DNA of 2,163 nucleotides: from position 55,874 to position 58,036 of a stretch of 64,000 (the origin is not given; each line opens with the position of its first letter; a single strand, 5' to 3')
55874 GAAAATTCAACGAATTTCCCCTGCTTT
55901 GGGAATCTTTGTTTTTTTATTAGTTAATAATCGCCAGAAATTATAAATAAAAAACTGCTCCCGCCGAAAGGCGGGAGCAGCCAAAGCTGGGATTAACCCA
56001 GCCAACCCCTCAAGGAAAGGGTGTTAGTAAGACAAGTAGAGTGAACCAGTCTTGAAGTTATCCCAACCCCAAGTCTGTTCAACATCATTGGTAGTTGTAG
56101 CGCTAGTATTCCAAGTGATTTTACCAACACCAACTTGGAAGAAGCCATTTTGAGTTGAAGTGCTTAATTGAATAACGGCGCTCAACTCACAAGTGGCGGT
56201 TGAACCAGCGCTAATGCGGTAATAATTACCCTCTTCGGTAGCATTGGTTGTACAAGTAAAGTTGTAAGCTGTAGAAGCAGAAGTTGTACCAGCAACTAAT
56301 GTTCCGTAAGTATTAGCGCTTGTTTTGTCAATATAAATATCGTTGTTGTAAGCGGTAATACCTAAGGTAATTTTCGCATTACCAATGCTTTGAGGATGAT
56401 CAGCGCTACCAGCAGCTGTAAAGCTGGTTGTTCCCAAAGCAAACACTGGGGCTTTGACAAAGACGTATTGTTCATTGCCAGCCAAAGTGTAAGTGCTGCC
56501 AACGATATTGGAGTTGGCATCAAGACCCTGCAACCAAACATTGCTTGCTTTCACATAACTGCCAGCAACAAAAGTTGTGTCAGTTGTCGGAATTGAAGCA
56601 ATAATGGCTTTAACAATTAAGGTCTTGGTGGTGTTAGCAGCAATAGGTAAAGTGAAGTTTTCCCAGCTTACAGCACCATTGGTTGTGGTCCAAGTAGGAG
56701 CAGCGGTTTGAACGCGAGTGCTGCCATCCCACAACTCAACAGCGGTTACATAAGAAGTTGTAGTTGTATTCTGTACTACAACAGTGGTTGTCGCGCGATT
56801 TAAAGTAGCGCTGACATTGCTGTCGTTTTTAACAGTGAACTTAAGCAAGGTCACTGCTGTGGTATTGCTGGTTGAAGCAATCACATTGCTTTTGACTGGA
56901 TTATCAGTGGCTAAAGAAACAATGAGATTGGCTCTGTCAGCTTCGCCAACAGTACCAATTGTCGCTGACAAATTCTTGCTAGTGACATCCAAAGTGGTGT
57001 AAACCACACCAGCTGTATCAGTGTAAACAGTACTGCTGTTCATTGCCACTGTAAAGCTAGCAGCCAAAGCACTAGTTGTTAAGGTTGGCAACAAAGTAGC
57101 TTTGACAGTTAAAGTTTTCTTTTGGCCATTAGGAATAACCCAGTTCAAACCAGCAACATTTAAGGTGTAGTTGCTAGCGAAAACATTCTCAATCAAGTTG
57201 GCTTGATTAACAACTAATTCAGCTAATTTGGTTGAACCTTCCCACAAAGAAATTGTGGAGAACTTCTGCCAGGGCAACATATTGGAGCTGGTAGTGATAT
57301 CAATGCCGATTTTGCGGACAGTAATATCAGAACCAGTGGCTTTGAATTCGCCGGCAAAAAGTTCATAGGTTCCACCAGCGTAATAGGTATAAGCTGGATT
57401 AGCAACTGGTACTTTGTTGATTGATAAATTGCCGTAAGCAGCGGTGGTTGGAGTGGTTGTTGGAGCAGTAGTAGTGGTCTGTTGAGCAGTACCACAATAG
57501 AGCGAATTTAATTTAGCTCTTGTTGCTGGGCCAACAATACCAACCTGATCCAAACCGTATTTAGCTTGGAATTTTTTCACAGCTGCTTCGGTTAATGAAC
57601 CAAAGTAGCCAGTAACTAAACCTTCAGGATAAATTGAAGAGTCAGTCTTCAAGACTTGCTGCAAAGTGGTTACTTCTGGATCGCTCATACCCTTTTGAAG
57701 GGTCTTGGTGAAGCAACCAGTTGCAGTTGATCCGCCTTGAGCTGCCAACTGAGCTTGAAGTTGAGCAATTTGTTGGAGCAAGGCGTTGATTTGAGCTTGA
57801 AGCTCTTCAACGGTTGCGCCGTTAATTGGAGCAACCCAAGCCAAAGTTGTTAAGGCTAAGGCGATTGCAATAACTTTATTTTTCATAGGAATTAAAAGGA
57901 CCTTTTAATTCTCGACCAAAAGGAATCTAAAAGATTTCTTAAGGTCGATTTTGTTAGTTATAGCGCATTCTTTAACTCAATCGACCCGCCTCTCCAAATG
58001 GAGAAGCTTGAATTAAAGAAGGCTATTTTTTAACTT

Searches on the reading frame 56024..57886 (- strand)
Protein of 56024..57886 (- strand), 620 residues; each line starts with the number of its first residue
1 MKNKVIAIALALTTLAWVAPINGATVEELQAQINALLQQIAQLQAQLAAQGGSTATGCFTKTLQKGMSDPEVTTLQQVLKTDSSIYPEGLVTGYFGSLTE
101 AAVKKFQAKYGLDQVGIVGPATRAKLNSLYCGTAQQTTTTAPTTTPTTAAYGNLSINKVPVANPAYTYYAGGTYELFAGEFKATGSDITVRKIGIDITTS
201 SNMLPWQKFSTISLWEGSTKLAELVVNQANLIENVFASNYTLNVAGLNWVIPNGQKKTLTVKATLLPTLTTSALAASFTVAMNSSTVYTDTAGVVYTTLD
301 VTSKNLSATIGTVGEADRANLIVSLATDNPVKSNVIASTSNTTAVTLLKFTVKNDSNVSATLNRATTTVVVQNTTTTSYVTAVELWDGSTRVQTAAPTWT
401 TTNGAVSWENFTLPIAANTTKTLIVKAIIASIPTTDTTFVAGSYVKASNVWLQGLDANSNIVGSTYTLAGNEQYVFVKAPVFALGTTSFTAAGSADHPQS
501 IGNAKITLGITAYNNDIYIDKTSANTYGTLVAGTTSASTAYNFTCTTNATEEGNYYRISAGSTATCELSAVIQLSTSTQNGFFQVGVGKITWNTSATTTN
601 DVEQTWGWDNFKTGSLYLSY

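Call 7: search_protein_families(library=pfam, proteins=[window:56024-57886:-], max_evalue=0.01)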
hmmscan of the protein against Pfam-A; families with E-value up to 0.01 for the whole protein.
window:56024-57886:- (620 aa): 1 family
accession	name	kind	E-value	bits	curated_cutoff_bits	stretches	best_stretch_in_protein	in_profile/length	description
PF01471.23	PG_binding_1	-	2.1e-13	50.7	23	1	69-126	2-57/57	Putative peptidoglycan binding domain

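Call 32: find_homologous_proteins(query=window:56024-57886:-, max_evalue=1e-20)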
Query window:56024-57886:- (620 aa): 175 proteins with E <= 1e-20 among 8000 candidates; the best 120 are listed.
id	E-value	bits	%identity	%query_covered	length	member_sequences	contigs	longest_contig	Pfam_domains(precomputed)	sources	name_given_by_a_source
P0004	0.0e+0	1309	100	100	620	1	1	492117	PF01471.24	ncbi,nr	ncbi:MAG: peptidoglycan-binding protein [Patescibacteria group bacterium]|nr:peptidoglycan-binding p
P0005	0.0e+0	1255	96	100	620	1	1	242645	PF01471.24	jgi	jgi:hypothetical protein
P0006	0.0e+0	1243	95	100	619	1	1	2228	PF01471.24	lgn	-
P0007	0.0e+0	1066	80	100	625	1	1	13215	PF01471.24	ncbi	-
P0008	0.0e+0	1054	80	100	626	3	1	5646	PF01471.24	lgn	-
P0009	3.7e-297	1005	77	100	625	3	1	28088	PF01471.24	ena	-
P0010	3.8e-296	1002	76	100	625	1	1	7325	PF01471.24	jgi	jgi:peptidoglycan hydrolase-like protein with peptidoglycan-binding domain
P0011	9.9e-296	1000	78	100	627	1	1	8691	PF01471.24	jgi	jgi:peptidoglycan hydrolase-like protein with peptidoglycan-binding domain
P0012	4.8e-293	991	76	100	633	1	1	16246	PF01471.24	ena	-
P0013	1.7e-285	966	73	100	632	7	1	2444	PF01471.24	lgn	-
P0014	6.0e-283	958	73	100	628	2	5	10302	PF01471.24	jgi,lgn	-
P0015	4.8e-278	942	72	100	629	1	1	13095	PF01471.24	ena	-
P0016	1.7e-273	927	71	100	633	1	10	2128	PF01471.24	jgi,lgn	-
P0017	7.5e-235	799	65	100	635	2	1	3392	PF01471.24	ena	-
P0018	3.4e-224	764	61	100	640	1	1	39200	PF01471.24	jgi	-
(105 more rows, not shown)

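Call 33: find_encoding_contigs(protein=P0006, flank=3000, max_places=3)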
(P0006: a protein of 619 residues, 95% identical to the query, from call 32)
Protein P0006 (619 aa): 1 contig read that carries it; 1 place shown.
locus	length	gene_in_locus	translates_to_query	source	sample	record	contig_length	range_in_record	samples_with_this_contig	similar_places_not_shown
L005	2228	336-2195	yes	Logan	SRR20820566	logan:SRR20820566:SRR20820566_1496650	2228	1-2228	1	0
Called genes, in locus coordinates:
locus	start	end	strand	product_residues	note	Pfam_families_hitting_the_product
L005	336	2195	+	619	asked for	PF01471:PG_binding_1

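Call 34: find_encoding_contigs(protein=P0007, flank=3000, max_places=3)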
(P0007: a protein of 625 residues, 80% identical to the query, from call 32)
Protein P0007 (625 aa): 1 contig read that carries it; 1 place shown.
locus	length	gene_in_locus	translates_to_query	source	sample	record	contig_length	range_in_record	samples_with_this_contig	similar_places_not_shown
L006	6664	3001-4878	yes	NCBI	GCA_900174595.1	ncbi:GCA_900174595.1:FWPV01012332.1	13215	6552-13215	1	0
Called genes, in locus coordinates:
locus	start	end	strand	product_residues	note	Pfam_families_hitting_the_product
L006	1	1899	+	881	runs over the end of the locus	PF02861:Clp_N, PF00004:AAA, PF17871:AAA_lid_9, PF00158:Sigma54_activat, PF00004:AAA, PF07724:AAA_2, PF07728:AAA_5, PF10431:ClpB_D2-small, +7 more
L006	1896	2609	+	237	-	-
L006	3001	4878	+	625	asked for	PF01471:PG_binding_1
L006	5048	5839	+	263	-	PF13406:SLT_2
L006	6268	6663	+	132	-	?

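Call 35: find_encoding_contigs(protein=P0009, flank=3000, max_places=3)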
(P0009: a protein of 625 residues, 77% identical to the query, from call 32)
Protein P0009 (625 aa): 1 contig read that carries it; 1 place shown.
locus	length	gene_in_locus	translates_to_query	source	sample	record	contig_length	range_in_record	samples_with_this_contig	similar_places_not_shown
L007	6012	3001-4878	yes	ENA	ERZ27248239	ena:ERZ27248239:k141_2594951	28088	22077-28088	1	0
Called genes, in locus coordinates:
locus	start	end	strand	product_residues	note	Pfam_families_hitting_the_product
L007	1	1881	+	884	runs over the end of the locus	PF02861:Clp_N, PF23569:NBD_SMAX1, PF00004:AAA, PF17871:AAA_lid_9, PF00004:AAA, PF07724:AAA_2, PF07728:AAA_5, PF10431:ClpB_D2-small, +7 more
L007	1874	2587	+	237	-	-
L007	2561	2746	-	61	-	-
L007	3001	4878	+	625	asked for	PF01471:PG_binding_1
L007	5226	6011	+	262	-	?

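Call 38: find_encoding_contigs(protein=P0012, flank=3000, max_places=3)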
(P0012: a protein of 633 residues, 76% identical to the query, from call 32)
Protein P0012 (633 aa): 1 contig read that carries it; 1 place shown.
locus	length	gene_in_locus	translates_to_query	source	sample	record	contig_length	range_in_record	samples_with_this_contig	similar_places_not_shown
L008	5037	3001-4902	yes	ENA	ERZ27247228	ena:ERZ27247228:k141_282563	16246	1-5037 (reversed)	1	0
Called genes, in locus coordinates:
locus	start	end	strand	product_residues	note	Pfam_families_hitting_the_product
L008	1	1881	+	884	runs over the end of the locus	PF02861:Clp_N, PF23569:NBD_SMAX1, PF00004:AAA, PF17871:AAA_lid_9, PF00004:AAA, PF07724:AAA_2, PF07728:AAA_5, PF10431:ClpB_D2-small, +7 more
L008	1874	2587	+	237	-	-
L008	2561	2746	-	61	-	-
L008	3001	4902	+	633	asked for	PF01471:PG_binding_1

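Call 39: find_encoding_contigs(protein=P0014, flank=3000, max_places=5)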
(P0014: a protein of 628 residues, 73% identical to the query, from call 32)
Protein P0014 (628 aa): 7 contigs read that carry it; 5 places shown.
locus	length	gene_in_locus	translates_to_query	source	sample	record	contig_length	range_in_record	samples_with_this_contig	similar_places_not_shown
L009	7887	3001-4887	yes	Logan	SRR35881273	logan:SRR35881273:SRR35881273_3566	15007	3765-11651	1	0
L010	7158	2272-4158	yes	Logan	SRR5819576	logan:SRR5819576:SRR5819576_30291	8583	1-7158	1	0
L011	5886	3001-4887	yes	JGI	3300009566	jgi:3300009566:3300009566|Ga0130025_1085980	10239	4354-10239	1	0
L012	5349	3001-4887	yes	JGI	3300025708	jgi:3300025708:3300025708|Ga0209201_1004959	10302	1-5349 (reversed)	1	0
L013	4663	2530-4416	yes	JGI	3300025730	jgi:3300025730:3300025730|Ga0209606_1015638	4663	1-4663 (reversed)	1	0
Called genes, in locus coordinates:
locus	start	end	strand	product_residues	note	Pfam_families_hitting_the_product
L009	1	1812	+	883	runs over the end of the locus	PF02861:Clp_N, PF23569:NBD_SMAX1, PF00004:AAA, PF17871:AAA_lid_9, PF00004:AAA, PF07724:AAA_2, PF07728:AAA_5, PF10431:ClpB_D2-small, +7 more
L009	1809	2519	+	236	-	-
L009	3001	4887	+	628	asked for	PF01471:PG_binding_1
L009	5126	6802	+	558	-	PF01471:PG_binding_1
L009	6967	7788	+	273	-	-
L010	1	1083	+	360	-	?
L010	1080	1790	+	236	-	-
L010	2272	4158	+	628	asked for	PF01471:PG_binding_1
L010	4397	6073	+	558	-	PF01471:PG_binding_1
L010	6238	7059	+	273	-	-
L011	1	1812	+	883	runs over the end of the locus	PF02861:Clp_N, PF23569:NBD_SMAX1, PF00004:AAA, PF17871:AAA_lid_9, PF00004:AAA, PF07724:AAA_2, PF07728:AAA_5, PF10431:ClpB_D2-small, +7 more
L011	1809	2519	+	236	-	-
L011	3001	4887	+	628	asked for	PF01471:PG_binding_1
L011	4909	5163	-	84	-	-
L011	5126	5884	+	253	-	?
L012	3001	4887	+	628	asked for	PF01471:PG_binding_1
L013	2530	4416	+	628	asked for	PF01471:PG_binding_1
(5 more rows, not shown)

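Call 40: find_encoding_contigs(protein=P0011, flank=3000, max_places=3)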
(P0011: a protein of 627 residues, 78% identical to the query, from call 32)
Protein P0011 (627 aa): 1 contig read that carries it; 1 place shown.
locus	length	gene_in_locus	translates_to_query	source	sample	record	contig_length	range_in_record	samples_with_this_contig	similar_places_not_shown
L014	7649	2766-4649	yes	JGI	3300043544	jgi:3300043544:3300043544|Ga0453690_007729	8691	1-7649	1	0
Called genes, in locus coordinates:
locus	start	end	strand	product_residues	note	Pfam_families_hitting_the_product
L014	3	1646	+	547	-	?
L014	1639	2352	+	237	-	-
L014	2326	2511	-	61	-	-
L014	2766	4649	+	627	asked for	PF01471:PG_binding_1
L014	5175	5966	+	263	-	PF13406:SLT_2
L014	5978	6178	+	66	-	-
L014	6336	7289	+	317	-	-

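Call 59: find_encoding_contigs(protein=P0008, flank=3000, max_places=3)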
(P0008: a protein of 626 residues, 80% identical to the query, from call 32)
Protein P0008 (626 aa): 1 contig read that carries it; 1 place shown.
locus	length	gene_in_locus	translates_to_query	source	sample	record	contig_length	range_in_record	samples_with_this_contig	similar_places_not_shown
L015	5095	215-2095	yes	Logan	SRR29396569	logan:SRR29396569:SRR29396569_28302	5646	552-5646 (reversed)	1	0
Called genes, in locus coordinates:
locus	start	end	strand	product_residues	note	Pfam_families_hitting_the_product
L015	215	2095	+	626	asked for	PF01471:PG_binding_1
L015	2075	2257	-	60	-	-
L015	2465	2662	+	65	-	-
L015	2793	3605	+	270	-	-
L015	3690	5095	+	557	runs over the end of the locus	PF01471:PG_binding_1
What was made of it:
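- The downstream operon differs between the two genomes: L015 has only the holin-like gene (call 59).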

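Call 60: find_encoding_contigs(protein=P0015, flank=3000, max_places=3)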
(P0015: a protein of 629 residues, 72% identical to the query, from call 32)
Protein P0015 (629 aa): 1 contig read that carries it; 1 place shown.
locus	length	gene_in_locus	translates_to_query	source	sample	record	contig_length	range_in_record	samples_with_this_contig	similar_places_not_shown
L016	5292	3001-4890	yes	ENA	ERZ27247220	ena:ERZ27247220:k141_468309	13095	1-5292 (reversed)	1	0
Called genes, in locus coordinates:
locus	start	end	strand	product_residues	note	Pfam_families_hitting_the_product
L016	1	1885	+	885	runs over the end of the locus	PF02861:Clp_N, PF23569:NBD_SMAX1, PF00004:AAA, PF17871:AAA_lid_9, PF00004:AAA, PF07724:AAA_2, PF07728:AAA_5, PF10431:ClpB_D2-small, +7 more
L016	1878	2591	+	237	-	-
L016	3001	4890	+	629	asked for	PF01471:PG_binding_1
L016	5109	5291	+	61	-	?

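Call 78: search_protein_families(library=phrogs, proteins=[window:56024-57886:-], max_evalue=0.001)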
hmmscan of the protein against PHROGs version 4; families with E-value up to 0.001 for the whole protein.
window:56024-57886:- (620 aa): 8 families
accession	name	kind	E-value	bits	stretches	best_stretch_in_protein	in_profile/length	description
phrog_1493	-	lysis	8.7e-14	52.5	1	53-148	232-327/394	endolysin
phrog_2649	-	lysis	2.9e-12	48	1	50-130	162-239/261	endolysin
phrog_1512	-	lysis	4.3e-10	41.1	1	46-144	160-260/314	endolysin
phrog_1224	-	head and packaging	7.3e-09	36.4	1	61-128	2-66/438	endolysin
phrog_6707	-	lysis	7.3e-08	32.6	1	71-148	187-261/311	endolysin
phrog_102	-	lysis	4.3e-06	27.4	1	62-139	10-89/369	endolysin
phrog_16428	-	lysis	4.9e-05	23.2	1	72-127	463-519/520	endolysin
phrog_23452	-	unknown function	0.0001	23.4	1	61-134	53-129/135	-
